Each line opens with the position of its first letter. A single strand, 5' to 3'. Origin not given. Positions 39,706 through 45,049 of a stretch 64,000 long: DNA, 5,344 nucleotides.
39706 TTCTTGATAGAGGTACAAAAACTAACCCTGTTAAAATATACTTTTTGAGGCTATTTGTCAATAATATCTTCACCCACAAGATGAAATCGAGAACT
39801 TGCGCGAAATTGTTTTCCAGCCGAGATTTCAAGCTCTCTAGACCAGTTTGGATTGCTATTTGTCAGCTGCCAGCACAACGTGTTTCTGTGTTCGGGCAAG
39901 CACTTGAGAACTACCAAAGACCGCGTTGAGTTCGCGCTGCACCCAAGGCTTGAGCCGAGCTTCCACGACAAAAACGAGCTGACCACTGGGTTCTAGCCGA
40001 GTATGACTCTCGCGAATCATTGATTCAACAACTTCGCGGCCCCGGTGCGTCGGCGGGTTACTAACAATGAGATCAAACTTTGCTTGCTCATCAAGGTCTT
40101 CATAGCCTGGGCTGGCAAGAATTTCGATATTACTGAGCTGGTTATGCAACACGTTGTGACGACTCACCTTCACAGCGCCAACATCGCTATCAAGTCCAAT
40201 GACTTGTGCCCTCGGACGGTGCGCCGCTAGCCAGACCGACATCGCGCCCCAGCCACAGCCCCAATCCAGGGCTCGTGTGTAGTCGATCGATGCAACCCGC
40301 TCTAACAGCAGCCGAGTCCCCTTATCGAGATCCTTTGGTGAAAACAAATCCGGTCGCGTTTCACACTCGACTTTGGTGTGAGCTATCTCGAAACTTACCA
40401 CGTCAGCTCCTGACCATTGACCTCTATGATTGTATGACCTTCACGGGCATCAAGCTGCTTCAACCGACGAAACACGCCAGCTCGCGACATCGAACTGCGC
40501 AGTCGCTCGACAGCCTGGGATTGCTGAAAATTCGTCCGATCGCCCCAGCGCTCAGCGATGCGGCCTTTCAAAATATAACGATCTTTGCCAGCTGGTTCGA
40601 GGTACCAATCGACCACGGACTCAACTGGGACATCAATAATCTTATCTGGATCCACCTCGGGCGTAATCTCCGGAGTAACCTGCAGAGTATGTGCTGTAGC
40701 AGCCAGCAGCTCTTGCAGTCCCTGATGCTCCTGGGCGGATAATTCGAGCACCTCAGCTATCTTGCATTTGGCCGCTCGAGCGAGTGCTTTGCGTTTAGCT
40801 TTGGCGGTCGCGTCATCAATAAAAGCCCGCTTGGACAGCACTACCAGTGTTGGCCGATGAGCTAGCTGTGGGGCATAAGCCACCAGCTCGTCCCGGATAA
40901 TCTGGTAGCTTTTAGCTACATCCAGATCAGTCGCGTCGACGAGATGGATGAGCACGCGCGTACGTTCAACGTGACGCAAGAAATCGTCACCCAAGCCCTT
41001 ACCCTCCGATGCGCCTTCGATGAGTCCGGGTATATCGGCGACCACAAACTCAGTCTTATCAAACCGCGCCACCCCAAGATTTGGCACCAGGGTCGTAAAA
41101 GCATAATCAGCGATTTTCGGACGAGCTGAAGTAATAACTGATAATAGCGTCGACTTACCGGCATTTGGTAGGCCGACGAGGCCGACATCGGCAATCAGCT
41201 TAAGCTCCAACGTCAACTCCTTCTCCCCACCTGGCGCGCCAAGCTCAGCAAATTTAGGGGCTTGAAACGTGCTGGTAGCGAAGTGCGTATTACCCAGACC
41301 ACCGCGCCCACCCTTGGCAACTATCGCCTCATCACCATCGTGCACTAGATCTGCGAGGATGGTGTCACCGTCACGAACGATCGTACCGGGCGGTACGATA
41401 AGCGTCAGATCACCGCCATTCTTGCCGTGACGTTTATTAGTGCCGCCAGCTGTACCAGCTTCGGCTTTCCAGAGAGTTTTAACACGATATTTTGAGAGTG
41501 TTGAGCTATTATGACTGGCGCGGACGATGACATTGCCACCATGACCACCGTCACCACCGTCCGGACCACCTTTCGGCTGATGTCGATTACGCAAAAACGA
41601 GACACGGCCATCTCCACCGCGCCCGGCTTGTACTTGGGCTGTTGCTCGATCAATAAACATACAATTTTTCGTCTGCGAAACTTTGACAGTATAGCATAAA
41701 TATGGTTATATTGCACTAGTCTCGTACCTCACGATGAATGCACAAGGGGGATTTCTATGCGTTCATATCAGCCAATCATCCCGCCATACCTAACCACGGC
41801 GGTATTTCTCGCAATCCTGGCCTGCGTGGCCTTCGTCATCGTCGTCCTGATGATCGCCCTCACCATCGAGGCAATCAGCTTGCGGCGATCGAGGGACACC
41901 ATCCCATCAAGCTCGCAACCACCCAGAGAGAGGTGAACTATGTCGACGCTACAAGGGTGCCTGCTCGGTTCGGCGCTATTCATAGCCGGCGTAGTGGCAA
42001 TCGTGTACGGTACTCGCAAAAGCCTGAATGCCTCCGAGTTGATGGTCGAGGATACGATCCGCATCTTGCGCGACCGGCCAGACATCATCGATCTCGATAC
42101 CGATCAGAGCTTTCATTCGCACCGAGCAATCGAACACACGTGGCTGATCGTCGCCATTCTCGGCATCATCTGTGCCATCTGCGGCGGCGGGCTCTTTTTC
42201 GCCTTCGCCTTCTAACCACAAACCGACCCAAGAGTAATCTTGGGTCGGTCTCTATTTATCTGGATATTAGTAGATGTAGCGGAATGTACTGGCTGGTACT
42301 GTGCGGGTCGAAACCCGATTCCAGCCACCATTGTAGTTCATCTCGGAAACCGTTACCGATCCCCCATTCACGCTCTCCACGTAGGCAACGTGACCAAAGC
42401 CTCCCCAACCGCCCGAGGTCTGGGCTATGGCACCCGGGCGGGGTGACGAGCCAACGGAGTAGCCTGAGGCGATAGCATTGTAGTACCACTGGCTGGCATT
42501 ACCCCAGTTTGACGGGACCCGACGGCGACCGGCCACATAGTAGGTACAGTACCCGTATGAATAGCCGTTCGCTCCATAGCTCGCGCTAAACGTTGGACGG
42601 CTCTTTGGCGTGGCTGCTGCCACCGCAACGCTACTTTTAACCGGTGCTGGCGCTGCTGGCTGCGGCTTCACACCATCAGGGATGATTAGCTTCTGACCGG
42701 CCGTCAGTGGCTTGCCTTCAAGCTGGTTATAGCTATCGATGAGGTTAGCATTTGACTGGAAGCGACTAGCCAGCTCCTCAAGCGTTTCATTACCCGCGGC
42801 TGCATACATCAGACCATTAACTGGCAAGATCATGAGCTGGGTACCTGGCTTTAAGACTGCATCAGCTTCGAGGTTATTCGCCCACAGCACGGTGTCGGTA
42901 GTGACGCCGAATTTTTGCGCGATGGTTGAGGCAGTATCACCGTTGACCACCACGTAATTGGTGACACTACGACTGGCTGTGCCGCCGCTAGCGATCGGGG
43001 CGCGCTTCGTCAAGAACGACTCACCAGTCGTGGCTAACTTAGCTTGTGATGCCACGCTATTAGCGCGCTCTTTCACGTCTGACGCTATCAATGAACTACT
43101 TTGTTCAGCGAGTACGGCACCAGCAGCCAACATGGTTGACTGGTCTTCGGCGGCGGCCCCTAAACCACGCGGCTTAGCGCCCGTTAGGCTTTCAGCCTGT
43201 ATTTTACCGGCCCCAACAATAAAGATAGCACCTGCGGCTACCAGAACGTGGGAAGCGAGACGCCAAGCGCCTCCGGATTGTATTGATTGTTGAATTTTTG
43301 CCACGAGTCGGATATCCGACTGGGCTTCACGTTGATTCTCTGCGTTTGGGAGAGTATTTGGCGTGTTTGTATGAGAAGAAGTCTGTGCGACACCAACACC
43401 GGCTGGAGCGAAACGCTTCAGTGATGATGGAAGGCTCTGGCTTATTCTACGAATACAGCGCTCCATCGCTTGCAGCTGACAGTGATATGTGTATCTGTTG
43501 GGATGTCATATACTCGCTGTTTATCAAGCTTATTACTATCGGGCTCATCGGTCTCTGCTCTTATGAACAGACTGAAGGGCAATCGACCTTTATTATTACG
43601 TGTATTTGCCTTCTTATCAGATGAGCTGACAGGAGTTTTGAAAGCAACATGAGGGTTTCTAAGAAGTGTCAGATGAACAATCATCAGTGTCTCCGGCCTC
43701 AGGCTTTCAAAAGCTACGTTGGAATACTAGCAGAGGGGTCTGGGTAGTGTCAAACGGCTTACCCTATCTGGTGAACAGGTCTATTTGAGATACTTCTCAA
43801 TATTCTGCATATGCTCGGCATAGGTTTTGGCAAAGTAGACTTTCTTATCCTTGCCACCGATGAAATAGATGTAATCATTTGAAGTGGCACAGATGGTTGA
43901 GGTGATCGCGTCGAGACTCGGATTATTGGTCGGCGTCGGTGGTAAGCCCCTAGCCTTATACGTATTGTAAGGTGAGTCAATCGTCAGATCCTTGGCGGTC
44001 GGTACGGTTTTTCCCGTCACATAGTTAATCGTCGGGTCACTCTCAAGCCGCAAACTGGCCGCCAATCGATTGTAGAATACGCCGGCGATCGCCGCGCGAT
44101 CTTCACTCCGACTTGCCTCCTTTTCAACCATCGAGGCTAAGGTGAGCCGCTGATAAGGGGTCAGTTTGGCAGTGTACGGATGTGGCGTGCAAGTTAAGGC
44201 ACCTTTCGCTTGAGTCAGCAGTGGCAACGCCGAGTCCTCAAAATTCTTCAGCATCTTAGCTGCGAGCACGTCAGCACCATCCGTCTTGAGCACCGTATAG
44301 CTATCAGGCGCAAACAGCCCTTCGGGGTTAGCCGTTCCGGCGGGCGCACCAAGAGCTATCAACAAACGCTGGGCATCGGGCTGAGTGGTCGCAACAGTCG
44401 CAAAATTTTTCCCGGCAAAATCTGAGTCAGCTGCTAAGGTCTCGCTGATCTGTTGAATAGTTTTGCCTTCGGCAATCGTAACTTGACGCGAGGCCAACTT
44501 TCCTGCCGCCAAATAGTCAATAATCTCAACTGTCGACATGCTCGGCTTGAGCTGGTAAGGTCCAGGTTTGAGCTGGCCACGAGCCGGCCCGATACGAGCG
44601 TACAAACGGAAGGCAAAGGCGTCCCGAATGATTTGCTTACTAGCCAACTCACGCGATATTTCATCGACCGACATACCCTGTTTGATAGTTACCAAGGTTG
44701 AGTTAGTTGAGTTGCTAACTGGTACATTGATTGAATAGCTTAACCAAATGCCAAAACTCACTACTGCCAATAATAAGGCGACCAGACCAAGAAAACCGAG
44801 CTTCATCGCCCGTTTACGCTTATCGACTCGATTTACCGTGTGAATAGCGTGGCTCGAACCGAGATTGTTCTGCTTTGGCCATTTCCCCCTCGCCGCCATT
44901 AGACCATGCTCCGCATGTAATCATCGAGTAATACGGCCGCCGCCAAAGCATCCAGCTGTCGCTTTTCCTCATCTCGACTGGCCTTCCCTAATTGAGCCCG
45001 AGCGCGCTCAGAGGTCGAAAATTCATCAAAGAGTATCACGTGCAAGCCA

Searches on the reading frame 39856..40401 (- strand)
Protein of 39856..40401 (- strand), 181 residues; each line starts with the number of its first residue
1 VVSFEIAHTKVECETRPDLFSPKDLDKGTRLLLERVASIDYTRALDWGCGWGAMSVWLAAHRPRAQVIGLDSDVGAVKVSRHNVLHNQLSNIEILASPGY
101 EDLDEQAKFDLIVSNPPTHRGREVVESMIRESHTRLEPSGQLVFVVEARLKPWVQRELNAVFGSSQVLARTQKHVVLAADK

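Call 44: search_protein_families(library=pfam, proteins=[window:39856-40401:-], max_evalue=0.0001)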
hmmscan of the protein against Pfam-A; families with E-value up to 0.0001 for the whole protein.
window:39856-40401:- (181 aa): 9 families
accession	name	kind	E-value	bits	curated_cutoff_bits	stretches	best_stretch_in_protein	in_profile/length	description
PF05175.20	MTS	-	6.8e-39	133.7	23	1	12-177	3-169/170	Methyltransferase small domain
PF13649.12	Methyltransf_25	-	3.1e-12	47.4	27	1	45-140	2-97/97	Methyltransferase domain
PF13847.12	Methyltransf_31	-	6.7e-11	42.5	27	1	42-143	5-108/145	Methyltransferase domain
PF08242.18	Methyltransf_12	-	9.6e-09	36.3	30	1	45-142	1-98/98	Methyltransferase domain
PF06325.19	PrmA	-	1e-08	35.5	22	1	42-141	163-255/296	Ribosomal protein L11 methyltransferase (PrmA)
PF08241.18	Methyltransf_11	-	2.3e-08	35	21.2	1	45-144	1-95/95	Methyltransferase domain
PF02353.26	CMAS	-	4.5e-07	29.9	27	1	41-143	63-163/273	Mycolic acid cyclopropane synthetase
PF13489.12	Methyltransf_23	-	5.9e-07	29.8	27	1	28-147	24-119/164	Methyltransferase domain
PF03602.21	Cons_hypoth95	-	8.7e-05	22.7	24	0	39-145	40-151/182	Conserved hypothetical protein 95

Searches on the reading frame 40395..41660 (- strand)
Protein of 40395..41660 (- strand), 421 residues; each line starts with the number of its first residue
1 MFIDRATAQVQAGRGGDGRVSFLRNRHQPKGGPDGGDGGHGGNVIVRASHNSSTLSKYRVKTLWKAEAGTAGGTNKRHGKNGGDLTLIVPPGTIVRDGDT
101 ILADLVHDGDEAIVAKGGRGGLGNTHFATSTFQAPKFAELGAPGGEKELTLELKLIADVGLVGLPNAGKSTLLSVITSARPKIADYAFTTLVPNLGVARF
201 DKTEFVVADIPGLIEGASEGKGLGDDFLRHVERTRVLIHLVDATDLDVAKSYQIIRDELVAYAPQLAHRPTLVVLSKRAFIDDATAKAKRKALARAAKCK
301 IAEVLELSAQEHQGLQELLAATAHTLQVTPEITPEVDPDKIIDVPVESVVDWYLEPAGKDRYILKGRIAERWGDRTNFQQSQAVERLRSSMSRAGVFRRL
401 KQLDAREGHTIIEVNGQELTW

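Call 26: search_protein_families(library=pfam, proteins=[window:40395-41660:-], max_evalue=0.001)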
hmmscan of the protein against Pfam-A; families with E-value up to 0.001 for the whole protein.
window:40395-41660:- (421 aa): 4 families
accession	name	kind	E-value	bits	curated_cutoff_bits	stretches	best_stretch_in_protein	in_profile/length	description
PF01018.28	GTP1_OBG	-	2.5e-52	177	27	1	3-155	1-155/155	GTP1/OBG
PF01926.29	MMR_HSR1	-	1e-24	87.3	21.9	1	158-277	1-113/113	50S ribosome-binding GTPase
PF02421.24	FeoB_N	-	2.1e-12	47.2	27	1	159-320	3-154/156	Ferrous iron transport protein B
PF09269.16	DUF1967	-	9.4e-10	38.8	27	1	359-412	9-62/70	Domain of unknown function (DUF1967)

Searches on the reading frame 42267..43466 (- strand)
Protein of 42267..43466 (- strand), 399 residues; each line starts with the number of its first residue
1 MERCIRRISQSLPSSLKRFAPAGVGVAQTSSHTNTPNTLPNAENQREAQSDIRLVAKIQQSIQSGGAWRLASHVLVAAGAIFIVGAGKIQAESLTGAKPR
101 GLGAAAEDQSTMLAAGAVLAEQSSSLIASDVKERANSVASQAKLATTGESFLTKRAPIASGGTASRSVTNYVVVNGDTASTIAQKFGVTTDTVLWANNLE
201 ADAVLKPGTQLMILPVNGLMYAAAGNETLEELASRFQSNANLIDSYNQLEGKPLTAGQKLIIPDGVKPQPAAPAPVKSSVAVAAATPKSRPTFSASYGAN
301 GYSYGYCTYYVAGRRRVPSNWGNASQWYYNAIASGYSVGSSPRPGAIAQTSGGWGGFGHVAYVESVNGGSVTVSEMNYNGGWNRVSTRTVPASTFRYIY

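Call 26: search_protein_families(library=pfam, proteins=[window:42267-43466:-], max_evalue=0.001)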
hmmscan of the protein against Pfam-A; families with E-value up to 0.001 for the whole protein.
window:42267-43466:- (399 aa): 4 families
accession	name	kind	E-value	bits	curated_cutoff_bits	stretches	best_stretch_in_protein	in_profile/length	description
PF05257.22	CHAP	-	3.8e-18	66.2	26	1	299-377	3-81/81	CHAP domain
PF01476.26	LysM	-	2.4e-15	56.6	20.9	1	171-212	1-41/43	LysM domain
PF23473.1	LysM3_LYK4_5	-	1.5e-10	41.5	29.3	1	171-213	5-46/48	LYK4/5 LysM3 domain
PF23446.1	LysM1_NFP_LYK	-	6.9e-08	33.7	36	0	178-216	17-55/60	NFP/LYK LysM1 domain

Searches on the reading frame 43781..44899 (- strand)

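Call 26: search_protein_families(library=pfam, proteins=[window:43781-44899:-], max_evalue=0.001)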
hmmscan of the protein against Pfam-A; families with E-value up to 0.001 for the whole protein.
window:43781-44899:- (372 aa): 1 family
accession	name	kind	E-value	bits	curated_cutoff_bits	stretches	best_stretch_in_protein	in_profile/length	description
PF02618.21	YceG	-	7.7e-75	252.3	32.4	1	70-369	1-275/275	YceG-like family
